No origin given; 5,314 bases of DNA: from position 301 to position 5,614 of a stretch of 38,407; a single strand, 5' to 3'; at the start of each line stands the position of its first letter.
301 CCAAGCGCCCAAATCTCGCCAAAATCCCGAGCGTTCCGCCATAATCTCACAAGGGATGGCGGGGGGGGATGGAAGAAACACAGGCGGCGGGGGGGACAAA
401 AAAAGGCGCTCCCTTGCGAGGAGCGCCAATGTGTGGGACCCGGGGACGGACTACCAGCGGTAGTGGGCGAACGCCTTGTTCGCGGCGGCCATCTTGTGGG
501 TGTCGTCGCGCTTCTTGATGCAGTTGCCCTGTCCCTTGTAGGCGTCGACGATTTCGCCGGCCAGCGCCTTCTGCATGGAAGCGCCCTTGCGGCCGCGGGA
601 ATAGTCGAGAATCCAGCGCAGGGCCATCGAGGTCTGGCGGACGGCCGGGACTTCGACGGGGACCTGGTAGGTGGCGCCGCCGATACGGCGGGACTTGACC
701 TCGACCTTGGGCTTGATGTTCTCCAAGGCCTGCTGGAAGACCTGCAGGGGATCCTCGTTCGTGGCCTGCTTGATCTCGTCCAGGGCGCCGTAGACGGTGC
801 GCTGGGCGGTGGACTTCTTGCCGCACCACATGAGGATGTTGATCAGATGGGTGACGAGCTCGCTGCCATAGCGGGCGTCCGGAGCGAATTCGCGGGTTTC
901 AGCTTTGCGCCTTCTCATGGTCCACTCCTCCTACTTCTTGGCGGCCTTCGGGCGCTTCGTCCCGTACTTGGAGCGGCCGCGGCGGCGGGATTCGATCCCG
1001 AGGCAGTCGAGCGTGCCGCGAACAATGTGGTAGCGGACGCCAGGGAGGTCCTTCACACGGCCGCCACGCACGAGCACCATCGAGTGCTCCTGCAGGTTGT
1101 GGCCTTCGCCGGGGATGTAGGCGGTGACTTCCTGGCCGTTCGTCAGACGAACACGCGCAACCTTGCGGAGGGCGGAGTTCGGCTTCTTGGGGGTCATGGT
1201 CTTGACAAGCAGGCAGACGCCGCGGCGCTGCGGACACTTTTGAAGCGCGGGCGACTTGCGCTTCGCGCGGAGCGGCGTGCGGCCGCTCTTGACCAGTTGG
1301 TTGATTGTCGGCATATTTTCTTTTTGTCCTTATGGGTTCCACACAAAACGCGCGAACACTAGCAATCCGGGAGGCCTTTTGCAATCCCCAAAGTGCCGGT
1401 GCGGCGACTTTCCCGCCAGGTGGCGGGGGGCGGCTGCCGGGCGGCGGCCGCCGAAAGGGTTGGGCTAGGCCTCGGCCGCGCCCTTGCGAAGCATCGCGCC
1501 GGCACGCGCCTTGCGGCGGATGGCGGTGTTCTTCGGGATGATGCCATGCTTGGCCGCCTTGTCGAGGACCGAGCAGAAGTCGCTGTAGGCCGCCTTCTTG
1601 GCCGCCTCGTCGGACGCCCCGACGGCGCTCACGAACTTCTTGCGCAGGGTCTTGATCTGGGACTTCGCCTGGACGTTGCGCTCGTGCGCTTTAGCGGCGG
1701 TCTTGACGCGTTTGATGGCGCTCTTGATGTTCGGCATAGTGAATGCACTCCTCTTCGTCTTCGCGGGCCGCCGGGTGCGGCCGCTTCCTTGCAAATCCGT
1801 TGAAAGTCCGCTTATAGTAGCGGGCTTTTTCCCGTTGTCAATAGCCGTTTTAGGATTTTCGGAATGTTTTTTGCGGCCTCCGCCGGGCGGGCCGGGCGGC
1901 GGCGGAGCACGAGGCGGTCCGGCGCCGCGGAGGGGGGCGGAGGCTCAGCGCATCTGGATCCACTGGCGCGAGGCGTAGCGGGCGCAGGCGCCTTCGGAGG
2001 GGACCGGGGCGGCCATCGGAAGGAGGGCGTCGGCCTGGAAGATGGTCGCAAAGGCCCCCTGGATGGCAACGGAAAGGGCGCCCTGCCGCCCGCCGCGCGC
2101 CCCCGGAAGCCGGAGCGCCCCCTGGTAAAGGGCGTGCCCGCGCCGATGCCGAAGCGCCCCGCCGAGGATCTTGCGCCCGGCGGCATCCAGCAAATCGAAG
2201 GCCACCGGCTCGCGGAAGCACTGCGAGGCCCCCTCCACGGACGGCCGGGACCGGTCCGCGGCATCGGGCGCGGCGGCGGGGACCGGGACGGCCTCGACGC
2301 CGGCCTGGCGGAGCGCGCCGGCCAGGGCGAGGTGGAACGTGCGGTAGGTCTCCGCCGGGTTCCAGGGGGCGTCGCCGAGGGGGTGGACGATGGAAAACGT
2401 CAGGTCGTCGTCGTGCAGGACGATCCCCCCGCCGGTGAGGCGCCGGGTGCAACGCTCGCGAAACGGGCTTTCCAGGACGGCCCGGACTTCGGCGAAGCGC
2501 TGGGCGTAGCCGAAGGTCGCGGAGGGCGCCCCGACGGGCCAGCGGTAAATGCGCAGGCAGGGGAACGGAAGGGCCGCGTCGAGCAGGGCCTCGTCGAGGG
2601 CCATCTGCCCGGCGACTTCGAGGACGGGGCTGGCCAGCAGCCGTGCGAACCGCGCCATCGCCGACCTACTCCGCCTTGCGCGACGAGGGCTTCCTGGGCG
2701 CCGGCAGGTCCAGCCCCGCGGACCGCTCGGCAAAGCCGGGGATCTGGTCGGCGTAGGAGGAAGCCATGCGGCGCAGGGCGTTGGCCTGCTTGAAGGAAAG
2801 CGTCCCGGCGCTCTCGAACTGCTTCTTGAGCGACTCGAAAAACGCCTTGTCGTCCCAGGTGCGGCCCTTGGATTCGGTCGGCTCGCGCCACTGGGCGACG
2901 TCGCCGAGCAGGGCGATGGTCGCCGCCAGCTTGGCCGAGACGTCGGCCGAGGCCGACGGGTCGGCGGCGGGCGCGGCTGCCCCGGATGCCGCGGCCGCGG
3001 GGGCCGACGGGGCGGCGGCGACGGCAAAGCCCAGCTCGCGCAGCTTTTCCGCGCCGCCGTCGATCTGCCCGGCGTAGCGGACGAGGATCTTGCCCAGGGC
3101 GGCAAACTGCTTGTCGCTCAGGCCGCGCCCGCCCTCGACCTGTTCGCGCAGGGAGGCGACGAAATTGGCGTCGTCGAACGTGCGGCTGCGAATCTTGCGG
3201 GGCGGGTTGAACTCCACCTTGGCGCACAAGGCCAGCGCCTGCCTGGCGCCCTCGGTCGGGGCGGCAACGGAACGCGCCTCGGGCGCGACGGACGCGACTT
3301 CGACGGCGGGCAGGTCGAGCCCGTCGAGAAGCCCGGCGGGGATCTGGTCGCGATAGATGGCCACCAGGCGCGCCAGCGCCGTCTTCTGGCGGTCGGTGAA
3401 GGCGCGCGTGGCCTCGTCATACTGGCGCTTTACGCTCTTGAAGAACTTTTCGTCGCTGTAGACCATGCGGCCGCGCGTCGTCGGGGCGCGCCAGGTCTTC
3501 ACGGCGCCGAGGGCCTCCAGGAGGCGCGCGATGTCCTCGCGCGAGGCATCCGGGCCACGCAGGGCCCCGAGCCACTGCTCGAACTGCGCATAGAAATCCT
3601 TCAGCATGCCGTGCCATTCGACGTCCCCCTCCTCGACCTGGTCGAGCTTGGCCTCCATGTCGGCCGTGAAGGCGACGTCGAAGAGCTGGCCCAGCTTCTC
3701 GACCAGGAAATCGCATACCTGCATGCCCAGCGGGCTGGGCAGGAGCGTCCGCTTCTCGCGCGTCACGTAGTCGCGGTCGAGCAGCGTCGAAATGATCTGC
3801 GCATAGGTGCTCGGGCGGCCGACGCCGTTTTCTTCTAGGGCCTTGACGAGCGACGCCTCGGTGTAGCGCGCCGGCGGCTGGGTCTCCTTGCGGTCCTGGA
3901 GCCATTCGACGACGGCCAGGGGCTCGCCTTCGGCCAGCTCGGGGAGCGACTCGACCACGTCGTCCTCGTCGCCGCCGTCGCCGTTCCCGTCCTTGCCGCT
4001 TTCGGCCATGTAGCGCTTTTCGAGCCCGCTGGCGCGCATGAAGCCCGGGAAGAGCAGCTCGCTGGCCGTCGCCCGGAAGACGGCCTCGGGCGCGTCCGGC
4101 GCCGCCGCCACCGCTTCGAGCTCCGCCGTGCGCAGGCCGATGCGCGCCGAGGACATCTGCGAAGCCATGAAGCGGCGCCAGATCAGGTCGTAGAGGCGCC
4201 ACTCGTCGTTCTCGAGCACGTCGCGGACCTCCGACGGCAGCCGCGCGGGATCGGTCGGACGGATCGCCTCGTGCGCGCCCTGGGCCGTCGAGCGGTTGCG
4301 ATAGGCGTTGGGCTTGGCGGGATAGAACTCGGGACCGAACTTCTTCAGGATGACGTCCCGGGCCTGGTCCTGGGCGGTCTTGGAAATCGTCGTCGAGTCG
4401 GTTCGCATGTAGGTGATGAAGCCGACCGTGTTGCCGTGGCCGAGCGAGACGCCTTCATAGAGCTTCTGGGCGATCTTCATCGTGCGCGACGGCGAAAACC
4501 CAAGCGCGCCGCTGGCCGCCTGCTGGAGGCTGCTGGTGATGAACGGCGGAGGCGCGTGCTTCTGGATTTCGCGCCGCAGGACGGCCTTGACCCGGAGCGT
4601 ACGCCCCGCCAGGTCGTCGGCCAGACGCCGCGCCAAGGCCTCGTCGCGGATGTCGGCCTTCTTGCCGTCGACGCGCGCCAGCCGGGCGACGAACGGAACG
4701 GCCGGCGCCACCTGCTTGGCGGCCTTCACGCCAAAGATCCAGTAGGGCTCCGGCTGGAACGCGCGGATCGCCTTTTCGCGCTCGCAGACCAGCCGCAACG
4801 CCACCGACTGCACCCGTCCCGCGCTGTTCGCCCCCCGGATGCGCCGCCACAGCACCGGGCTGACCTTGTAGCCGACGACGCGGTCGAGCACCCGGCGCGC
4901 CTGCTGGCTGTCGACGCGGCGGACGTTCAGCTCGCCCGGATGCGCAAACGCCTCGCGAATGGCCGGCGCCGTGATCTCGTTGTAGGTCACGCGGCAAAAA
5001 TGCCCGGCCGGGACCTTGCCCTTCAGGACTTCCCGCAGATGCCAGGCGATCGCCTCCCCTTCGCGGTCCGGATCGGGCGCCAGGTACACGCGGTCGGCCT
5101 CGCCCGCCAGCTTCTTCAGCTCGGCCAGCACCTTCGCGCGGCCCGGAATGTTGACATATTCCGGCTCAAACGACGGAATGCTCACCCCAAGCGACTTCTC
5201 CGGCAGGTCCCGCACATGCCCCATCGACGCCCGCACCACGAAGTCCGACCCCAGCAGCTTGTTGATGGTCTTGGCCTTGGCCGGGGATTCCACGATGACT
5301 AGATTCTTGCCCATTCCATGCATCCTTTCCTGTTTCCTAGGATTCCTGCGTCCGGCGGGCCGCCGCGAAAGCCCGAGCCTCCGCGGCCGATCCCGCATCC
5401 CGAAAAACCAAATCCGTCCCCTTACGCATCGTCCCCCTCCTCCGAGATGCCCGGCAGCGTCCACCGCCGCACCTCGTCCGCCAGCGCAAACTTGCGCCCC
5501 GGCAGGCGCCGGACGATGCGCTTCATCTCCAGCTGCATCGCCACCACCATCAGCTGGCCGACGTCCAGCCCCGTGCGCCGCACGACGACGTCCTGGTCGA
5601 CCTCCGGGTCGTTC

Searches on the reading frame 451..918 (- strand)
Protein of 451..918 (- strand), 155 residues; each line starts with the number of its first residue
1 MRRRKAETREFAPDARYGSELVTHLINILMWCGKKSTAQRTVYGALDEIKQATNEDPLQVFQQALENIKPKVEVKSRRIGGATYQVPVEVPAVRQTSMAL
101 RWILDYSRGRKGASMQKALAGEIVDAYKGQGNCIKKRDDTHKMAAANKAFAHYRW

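Call 51: search_protein_families(library=pfam, proteins=[window:451-918:-], max_evalue=0.00001)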
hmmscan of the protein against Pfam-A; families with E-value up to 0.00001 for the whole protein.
window:451-918:- (155 aa): 1 family
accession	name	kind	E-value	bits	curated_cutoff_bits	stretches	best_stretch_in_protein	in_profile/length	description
PF00177.27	Ribosomal_S7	-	6e-62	208.1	24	1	1-148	1-148/148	Ribosomal protein S7p/S5e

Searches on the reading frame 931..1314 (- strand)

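Call 51: search_protein_families(library=pfam, proteins=[window:931-1314:-], max_evalue=0.00001)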
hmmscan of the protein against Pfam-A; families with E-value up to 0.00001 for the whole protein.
window:931-1314:- (127 aa): 1 family
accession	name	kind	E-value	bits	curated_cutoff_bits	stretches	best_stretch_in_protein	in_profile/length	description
PF00164.32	Ribosom_S12_S23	-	1.3e-41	141.2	22.3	1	18-123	2-109/110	Ribosomal protein S12/S23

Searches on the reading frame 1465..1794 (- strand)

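Call 51: search_protein_families(library=pfam, proteins=[window:1465-1794:-], max_evalue=0.00001)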
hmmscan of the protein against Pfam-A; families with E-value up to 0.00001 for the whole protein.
window:1465-1794:- (109 aa): 1 family
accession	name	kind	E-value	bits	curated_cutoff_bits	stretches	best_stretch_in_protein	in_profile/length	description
PF01649.23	Ribosomal_S20p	-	1.1e-21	77.7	29.5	1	21-98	1-78/83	Ribosomal protein S20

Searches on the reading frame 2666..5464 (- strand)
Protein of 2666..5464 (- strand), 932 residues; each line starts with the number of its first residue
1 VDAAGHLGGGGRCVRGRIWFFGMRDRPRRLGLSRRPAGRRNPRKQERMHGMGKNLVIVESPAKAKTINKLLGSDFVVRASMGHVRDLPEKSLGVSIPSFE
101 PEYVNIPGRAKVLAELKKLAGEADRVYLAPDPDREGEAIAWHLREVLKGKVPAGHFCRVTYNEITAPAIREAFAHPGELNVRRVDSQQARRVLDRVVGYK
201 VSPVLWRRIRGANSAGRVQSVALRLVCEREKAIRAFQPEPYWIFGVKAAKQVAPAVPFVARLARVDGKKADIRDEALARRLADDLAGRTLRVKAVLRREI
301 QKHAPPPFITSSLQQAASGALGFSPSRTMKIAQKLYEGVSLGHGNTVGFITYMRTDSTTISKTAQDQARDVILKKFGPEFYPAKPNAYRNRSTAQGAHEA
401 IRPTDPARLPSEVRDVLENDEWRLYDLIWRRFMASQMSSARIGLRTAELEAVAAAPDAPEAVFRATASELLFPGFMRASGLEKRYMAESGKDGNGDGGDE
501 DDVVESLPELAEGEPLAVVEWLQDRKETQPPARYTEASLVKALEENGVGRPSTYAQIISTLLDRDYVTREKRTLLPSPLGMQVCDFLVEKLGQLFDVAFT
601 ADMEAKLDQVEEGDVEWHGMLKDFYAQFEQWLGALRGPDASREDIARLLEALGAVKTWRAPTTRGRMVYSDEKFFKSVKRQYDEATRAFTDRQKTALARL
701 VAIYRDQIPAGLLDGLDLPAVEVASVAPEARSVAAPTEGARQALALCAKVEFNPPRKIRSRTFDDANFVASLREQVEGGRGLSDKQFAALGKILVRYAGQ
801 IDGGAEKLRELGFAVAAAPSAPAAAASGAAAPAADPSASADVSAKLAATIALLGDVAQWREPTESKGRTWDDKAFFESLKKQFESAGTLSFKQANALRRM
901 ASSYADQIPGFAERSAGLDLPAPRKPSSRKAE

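Call 51: search_protein_families(library=pfam, proteins=[window:2666-5464:-], max_evalue=0.00001)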
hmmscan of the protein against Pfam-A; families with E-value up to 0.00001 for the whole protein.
window:2666-5464:- (932 aa): 2 families
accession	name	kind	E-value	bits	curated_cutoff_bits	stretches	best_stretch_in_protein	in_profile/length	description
PF01131.25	Topoisom_bac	-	1.9e-114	383.3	35.1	1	179-621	2-410/411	DNA topoisomerase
PF01751.28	Toprim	-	2.6e-21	76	23.1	1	55-164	2-96/96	Toprim domain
